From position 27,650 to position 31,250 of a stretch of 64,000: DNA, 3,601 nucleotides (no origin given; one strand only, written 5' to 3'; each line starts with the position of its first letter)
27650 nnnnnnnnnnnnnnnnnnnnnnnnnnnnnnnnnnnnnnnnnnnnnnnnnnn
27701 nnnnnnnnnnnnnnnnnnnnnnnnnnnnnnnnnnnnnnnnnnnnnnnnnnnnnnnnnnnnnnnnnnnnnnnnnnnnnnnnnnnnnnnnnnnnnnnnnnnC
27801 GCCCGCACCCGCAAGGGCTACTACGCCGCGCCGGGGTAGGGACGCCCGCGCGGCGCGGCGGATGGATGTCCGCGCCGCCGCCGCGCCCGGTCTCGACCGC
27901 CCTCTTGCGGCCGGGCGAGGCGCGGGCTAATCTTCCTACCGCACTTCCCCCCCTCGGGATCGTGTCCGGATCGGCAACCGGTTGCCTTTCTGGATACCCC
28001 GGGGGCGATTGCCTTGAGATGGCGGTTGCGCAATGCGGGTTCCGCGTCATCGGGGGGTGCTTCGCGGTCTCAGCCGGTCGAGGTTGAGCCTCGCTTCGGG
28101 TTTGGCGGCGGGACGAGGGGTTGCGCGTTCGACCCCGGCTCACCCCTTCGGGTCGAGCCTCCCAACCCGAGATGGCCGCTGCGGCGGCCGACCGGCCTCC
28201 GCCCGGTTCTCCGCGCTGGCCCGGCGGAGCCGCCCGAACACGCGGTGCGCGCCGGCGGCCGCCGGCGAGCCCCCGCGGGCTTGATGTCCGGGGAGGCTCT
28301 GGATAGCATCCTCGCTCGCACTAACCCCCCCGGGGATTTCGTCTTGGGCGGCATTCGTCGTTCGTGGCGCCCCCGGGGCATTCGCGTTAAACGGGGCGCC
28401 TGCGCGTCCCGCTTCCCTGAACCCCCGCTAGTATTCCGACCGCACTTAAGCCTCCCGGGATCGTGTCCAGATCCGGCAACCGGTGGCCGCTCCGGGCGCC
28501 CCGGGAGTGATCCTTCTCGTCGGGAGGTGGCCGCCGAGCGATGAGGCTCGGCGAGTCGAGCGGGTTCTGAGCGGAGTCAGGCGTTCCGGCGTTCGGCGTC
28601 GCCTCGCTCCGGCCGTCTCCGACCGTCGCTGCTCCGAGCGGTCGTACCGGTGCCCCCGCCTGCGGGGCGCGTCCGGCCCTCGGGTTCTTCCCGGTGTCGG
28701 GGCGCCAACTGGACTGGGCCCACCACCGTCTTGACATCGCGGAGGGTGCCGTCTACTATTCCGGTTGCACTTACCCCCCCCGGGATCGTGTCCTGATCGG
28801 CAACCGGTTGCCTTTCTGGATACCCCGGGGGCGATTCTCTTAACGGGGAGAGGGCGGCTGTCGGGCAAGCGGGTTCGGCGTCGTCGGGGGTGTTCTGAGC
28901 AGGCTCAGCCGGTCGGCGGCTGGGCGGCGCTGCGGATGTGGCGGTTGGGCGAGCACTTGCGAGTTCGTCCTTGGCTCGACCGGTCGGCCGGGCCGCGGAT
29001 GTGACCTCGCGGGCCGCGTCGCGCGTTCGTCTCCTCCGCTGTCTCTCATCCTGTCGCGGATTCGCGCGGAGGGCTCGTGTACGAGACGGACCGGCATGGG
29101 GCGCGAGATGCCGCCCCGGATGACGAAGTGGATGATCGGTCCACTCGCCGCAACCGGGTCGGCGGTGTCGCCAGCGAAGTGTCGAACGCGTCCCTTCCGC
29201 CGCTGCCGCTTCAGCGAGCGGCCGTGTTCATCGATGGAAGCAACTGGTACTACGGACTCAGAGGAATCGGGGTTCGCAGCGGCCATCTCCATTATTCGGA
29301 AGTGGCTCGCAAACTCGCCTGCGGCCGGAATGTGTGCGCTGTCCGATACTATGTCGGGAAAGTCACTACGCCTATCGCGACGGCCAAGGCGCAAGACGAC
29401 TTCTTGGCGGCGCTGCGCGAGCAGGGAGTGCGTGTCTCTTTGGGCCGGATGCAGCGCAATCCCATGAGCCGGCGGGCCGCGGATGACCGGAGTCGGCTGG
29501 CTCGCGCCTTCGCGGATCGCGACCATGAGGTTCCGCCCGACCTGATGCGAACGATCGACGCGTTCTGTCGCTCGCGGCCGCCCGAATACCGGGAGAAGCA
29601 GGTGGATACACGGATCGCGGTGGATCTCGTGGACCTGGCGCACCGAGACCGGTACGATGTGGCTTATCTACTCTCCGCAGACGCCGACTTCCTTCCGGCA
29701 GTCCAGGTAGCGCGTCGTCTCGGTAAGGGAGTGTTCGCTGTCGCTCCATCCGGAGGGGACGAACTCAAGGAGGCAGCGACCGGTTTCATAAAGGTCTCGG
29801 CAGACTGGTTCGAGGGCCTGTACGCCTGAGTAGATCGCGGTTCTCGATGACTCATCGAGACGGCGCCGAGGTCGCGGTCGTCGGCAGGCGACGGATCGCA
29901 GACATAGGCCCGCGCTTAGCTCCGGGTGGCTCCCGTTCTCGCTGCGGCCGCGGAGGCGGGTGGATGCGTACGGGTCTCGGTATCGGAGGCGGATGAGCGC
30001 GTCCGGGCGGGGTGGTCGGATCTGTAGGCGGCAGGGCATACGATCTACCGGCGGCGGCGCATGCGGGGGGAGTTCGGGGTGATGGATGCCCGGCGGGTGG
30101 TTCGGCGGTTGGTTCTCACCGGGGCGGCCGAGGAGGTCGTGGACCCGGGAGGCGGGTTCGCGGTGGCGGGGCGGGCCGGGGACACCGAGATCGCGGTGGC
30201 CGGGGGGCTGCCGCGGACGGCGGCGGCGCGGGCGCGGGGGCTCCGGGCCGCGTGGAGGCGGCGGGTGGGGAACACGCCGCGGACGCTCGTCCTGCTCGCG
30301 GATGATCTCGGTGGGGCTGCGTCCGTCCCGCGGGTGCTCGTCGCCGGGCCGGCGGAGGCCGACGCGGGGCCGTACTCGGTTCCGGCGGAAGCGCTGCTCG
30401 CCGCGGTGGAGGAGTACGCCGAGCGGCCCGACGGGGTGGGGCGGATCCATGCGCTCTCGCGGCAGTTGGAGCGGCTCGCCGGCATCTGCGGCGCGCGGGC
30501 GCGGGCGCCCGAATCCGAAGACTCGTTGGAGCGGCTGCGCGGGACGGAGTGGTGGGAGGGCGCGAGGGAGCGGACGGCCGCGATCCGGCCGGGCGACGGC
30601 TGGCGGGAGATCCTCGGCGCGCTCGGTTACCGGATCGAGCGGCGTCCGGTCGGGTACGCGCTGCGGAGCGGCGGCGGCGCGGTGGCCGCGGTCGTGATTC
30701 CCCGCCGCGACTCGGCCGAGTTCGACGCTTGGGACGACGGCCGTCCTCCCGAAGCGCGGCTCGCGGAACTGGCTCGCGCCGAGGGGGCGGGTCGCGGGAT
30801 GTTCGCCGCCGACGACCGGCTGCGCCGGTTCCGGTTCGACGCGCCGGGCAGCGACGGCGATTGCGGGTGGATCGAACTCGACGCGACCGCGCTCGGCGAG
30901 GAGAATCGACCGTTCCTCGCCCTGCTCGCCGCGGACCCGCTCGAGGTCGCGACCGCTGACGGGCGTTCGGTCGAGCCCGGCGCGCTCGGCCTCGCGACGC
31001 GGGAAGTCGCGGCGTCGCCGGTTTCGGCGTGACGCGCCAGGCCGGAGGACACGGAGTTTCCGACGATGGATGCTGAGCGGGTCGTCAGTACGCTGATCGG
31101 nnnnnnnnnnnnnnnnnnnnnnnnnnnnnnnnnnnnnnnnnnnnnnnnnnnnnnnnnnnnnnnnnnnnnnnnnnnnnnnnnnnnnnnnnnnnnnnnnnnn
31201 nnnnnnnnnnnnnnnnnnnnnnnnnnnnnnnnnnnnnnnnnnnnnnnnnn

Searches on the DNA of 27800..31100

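Call 96: search_rna_families(source=window, start=27800, end=31100, threshold=evalue, max_evalue=0.1)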
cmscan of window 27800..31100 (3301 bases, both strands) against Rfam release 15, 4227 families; matches with E-value up to 0.1: 0.
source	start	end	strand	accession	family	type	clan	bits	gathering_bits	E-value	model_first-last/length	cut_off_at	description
